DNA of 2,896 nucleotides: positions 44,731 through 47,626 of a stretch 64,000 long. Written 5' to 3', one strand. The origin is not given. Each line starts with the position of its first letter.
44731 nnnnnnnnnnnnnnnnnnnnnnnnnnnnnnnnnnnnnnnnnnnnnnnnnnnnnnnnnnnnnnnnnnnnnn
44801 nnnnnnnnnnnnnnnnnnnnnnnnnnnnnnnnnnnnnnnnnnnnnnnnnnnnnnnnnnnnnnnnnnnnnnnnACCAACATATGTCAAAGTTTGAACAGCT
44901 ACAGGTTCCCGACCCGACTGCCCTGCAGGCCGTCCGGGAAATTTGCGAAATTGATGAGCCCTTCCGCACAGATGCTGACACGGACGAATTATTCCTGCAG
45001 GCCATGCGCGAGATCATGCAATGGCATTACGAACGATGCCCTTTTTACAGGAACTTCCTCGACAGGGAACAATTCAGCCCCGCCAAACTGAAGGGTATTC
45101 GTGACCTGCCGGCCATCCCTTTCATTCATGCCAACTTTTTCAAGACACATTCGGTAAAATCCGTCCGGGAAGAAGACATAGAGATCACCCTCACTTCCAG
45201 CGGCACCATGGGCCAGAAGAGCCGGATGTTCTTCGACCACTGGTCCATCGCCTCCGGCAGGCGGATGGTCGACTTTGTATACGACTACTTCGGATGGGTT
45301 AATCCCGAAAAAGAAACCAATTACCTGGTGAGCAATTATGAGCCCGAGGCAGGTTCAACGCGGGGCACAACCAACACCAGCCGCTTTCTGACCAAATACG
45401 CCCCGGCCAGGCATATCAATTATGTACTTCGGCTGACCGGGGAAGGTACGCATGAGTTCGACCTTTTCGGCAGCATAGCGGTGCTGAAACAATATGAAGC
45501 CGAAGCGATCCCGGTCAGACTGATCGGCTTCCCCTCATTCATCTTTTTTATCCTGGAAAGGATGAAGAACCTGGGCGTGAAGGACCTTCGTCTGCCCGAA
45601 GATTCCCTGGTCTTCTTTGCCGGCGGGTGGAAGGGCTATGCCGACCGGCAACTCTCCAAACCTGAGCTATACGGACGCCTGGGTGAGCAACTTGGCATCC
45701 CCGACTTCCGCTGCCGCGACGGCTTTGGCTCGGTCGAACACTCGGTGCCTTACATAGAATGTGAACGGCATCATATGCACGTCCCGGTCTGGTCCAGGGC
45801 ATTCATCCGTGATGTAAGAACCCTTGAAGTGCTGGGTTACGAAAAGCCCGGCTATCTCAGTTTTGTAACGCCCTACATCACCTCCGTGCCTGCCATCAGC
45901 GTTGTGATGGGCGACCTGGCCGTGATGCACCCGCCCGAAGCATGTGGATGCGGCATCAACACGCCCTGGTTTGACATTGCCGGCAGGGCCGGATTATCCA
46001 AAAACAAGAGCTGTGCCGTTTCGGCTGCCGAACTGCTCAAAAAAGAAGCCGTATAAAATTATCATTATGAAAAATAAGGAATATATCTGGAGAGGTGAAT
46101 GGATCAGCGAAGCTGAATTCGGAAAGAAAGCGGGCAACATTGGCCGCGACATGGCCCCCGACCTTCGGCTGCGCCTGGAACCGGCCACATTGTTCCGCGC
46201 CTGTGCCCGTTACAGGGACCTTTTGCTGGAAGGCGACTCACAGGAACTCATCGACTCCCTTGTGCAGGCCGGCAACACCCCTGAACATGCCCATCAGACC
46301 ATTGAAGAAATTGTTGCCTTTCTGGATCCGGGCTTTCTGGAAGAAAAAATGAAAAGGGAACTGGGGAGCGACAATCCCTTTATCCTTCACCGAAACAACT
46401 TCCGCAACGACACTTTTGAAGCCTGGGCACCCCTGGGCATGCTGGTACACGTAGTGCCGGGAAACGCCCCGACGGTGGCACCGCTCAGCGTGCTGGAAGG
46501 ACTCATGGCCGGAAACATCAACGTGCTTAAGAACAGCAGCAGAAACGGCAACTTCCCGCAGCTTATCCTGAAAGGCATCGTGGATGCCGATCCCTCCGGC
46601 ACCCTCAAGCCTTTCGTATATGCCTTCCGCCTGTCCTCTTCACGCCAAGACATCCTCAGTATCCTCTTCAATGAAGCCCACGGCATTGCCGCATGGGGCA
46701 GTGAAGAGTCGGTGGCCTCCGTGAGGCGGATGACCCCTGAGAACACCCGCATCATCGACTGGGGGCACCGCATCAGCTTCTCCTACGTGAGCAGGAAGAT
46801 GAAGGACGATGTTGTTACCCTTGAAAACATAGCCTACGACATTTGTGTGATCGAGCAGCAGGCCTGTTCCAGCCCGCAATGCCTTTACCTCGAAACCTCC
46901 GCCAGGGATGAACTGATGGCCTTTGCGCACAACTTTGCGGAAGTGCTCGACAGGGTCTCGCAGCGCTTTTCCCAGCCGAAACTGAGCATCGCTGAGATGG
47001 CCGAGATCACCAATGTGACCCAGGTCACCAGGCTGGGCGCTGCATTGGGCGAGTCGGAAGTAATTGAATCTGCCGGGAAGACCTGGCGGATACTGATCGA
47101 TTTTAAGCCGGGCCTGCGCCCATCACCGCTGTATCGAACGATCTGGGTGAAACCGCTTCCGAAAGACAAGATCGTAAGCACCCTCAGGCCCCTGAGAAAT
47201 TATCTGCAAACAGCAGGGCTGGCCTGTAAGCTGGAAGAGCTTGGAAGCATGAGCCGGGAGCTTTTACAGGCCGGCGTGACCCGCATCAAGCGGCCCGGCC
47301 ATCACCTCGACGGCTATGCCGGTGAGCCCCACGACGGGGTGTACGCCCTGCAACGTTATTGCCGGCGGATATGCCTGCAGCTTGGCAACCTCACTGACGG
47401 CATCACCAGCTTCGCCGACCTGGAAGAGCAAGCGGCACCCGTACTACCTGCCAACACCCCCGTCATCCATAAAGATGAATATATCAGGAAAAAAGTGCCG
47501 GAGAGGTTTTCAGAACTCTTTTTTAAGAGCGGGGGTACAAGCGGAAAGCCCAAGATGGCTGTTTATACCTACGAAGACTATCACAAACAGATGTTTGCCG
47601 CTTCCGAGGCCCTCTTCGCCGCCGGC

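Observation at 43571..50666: Four-gene acid-activation/reduction cassette (PaaK-like, LuxE-like, LuxC::PaaK fusion, RsbW-kinase::GNAT fusion) backed onto a sigma-factor gene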

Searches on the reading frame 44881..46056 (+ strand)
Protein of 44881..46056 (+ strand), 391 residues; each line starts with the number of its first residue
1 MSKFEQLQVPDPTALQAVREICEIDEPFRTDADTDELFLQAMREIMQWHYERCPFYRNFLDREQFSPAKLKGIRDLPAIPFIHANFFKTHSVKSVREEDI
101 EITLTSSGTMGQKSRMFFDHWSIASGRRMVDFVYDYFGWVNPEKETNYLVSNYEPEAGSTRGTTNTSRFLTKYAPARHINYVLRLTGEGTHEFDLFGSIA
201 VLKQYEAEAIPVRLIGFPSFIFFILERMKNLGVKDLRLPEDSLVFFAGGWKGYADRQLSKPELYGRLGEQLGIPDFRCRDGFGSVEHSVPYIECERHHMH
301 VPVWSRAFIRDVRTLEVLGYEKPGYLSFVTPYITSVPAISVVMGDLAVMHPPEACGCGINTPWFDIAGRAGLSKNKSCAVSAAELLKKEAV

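Call 3: search_protein_families(library=pfam, proteins=[window:44881-46056:+], max_evalue=0.01)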
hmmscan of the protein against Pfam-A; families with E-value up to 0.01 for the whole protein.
window:44881-46056:+ (391 aa): 1 family
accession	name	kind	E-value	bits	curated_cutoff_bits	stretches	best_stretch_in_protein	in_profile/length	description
PF04443.18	LuxE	-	5.9e-34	118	24.9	1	32-384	31-388/391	Acyl-protein synthetase, LuxE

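Call 4: search_protein_families(library=ncbifam, proteins=[window:44881-46056:+], max_evalue=0.01)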
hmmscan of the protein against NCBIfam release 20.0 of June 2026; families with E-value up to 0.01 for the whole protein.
window:44881-46056:+ (391 aa): 6 families
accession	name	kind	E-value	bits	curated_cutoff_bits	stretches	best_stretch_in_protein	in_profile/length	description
NF052244.1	LCFA_lig_LuxE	equivalog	4.7e-28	98.2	550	1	34-386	29-366/367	long-chain-fatty-acid--protein ligase LuxE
NF045666.1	DVU1553_fam_AMP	equivalog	3.1e-10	39.6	300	1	21-120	10-111/331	DVU_1553 family AMP-dependent CoA ligase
NF041878.1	paak_haloarch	equivalog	1.2e-08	34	700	1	36-113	15-95/427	phenylacetate--CoA ligase PaaK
NF053551.1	FlxY_rubin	equivalog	3e-07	29.5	520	1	38-113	13-90/424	flexirubin biosynthesis putative acyl-CoA ligase FlxY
TIGR02155.1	PA_CoA_ligase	equivalog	0.00024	19.8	646.3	1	35-113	9-90/422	phenylacetate--CoA ligase PaaK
TIGR03335.1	F390_ftsA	equivalog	0.00036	19.3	458.7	1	32-121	12-108/445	coenzyme F390 synthetase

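Call 29: search_solved_structures(query=window:44881-46056:+, max_evalue=0.01, show_alignments=1)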
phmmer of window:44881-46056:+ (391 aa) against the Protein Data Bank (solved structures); distinct sequences matched with E-value up to 0.01: 2.
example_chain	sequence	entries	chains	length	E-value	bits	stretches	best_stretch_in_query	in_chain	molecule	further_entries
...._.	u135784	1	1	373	7.1e-20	74.4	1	39-384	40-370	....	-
6hdw_A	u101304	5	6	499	0.0098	18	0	32-82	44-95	2-hydroxyisobutyryl-CoA synthetase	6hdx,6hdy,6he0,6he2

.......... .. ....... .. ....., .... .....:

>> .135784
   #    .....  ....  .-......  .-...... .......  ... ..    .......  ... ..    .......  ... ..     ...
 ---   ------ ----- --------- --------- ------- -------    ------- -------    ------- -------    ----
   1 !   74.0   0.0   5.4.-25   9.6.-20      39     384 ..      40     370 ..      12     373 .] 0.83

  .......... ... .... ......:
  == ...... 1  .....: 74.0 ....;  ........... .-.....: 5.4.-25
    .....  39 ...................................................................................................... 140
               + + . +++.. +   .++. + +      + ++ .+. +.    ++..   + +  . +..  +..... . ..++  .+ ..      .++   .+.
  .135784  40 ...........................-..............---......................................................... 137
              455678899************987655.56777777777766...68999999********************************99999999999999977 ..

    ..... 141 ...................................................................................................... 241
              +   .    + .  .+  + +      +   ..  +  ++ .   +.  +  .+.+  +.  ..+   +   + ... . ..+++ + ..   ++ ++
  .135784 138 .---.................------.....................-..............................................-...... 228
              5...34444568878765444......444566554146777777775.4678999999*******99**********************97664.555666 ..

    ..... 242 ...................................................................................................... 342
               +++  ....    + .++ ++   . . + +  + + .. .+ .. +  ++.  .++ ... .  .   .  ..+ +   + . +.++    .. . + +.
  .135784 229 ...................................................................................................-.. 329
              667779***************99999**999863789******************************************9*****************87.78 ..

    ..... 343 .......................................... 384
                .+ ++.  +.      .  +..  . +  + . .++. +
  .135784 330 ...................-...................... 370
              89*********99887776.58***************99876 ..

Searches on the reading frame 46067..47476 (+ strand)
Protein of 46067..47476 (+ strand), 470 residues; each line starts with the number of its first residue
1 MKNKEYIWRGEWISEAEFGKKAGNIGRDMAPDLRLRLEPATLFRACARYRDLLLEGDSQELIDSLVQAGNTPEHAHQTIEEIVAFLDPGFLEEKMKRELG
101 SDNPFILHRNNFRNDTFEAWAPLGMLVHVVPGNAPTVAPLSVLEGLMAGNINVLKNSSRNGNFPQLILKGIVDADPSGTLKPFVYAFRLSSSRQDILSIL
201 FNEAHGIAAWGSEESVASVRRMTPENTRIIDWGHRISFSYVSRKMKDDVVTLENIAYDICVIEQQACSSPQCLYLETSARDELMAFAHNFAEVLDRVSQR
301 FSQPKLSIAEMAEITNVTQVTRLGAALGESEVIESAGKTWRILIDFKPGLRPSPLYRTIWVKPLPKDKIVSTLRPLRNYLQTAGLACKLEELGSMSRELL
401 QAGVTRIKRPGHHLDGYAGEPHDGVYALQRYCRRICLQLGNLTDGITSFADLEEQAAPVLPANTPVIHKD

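Call 30: search_solved_structures(query=window:46067-47476:+, max_evalue=0.01, show_alignments=1)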
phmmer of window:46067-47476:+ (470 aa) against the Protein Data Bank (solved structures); distinct sequences matched with E-value up to 0.01: 1.
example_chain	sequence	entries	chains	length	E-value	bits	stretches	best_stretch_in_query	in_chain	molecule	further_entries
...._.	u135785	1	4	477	9.5e-14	54.2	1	91-435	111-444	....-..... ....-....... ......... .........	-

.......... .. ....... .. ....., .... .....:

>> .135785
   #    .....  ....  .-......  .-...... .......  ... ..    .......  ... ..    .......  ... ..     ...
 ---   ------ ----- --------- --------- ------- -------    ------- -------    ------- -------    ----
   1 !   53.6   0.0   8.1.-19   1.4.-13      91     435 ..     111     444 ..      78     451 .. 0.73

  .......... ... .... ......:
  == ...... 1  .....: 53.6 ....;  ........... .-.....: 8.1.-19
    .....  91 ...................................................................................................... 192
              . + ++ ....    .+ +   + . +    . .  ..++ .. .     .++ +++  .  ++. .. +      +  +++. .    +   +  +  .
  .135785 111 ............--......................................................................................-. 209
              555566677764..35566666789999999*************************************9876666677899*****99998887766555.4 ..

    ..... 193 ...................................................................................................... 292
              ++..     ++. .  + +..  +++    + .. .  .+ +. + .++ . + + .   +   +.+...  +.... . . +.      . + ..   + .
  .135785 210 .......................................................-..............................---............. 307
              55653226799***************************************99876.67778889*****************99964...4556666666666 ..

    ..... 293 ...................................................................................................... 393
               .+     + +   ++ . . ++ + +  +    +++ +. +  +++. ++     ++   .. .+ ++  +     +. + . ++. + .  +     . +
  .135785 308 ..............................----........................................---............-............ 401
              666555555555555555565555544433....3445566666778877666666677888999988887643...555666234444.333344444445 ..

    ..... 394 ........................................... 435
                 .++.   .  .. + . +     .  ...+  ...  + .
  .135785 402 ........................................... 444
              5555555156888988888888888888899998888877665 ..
